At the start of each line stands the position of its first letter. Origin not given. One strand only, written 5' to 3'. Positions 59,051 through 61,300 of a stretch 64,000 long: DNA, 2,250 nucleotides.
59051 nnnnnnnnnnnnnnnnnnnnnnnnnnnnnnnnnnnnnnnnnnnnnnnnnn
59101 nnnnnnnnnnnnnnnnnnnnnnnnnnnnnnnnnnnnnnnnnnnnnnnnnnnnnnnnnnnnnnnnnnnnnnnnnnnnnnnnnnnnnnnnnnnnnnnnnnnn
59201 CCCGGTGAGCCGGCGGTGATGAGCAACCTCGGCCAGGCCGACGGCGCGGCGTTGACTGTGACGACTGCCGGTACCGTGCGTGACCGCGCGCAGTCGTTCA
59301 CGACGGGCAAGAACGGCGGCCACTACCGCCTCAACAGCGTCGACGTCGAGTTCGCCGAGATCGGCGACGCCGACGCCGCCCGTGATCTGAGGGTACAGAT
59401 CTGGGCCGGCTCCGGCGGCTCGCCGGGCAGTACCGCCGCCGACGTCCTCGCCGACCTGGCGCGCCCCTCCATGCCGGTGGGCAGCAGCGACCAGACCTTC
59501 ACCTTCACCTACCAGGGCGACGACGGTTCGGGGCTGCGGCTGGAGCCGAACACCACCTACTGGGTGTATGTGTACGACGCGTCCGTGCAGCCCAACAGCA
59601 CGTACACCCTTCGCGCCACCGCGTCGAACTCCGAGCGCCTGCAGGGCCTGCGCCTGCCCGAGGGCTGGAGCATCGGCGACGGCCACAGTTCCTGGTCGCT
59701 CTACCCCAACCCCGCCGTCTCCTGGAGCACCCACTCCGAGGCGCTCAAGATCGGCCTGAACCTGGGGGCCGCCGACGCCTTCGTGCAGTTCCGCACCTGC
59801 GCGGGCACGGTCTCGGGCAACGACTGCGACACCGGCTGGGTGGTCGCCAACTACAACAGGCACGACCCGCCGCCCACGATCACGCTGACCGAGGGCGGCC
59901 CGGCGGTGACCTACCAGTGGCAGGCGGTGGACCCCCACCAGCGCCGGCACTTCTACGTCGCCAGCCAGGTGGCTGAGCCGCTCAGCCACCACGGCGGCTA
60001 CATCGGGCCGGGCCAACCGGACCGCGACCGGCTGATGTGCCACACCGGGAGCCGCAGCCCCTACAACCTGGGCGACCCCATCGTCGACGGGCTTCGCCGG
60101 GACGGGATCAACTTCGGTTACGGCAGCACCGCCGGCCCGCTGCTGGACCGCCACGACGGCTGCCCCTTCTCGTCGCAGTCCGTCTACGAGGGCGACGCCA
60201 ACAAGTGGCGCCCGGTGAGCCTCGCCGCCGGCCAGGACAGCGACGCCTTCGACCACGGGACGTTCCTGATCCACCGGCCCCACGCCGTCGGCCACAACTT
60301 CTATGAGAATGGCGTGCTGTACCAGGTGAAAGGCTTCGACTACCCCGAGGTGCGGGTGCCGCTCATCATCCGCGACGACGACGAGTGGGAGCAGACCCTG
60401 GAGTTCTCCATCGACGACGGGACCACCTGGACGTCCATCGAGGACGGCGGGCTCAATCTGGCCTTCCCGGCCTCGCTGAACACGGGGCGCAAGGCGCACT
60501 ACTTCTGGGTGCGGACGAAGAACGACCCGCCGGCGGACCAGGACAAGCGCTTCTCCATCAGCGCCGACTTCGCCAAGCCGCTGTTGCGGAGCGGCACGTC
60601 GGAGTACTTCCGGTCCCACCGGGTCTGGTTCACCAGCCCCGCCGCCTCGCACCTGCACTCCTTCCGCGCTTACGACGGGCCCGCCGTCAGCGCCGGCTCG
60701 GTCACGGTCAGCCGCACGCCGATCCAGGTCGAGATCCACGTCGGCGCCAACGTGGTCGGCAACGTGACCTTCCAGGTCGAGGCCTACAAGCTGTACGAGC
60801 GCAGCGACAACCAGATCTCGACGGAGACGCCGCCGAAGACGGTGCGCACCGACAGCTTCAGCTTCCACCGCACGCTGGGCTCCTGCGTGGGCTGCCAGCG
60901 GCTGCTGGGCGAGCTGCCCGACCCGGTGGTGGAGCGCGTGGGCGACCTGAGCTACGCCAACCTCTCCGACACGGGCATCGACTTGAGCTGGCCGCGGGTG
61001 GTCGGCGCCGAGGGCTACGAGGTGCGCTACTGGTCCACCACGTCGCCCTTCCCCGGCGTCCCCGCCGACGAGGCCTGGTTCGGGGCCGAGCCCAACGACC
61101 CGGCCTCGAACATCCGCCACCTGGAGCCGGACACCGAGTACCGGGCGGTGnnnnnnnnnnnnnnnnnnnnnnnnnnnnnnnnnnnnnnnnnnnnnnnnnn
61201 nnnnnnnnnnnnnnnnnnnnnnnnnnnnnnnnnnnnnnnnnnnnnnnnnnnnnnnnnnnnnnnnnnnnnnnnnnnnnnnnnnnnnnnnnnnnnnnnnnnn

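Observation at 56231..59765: Five copies of an unassigned ~170-aa domain (N-[TS]-G-Q ... AQ[AS]F[TD]TG-x-N-x2-GY-x-L-x-[SG]V ... G-[SA]-PG ... [AP]-[ND]-T-[TR]-Y-[WF] ... ED ... GW[ST]I)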

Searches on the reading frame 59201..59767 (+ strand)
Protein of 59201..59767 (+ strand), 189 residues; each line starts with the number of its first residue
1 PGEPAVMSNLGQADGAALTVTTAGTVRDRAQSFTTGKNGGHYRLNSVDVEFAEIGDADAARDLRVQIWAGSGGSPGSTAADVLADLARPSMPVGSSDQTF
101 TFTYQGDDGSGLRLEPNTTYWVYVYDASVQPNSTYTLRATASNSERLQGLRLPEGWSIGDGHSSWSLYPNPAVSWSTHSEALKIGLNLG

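Call 9: search_protein_families(library=ncbifam, proteins=[window:59201-59767:+], max_evalue=1)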
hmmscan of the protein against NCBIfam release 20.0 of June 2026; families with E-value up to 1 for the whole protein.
window:59201-59767:+ (189 aa): 1 family
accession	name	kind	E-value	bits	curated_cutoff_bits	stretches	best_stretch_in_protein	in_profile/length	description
NF041539.1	choice_anch_R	domain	3.9e-29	101.6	30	1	8-187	1-153/155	choice-of-anchor R domain-containing protein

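Call 10: search_protein_families(library=pfam, proteins=[window:59201-59767:+], max_evalue=10)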
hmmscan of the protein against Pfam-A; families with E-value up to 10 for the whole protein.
window:59201-59767:+ (189 aa): 0 families

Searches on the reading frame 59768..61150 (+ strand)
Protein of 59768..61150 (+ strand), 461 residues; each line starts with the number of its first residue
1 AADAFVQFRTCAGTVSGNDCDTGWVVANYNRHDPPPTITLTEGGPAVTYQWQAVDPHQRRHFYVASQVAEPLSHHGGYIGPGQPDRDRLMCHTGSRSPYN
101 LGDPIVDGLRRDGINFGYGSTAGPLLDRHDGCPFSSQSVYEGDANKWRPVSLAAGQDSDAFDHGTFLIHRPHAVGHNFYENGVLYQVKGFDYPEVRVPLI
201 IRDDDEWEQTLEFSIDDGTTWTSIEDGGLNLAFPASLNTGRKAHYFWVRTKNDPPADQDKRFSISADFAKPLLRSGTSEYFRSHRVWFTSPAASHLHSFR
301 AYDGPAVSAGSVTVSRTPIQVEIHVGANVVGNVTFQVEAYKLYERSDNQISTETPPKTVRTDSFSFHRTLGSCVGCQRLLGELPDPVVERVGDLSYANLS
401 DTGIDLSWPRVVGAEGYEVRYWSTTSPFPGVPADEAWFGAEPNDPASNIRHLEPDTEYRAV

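Call 9: search_protein_families(library=ncbifam, proteins=[window:59768-60967:+], max_evalue=1)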
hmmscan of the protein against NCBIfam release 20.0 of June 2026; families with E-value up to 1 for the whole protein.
window:59768-60967:+ (400 aa): 0 families

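Call 10: search_protein_families(library=pfam, proteins=[window:59768-60967:+], max_evalue=10)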
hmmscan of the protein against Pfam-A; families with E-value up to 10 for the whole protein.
window:59768-60967:+ (400 aa): 0 families

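Call 57: search_solved_structures(query=window:59768-61150:+, max_evalue=1)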
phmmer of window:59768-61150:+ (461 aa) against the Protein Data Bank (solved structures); distinct sequences matched with E-value up to 1: 0.
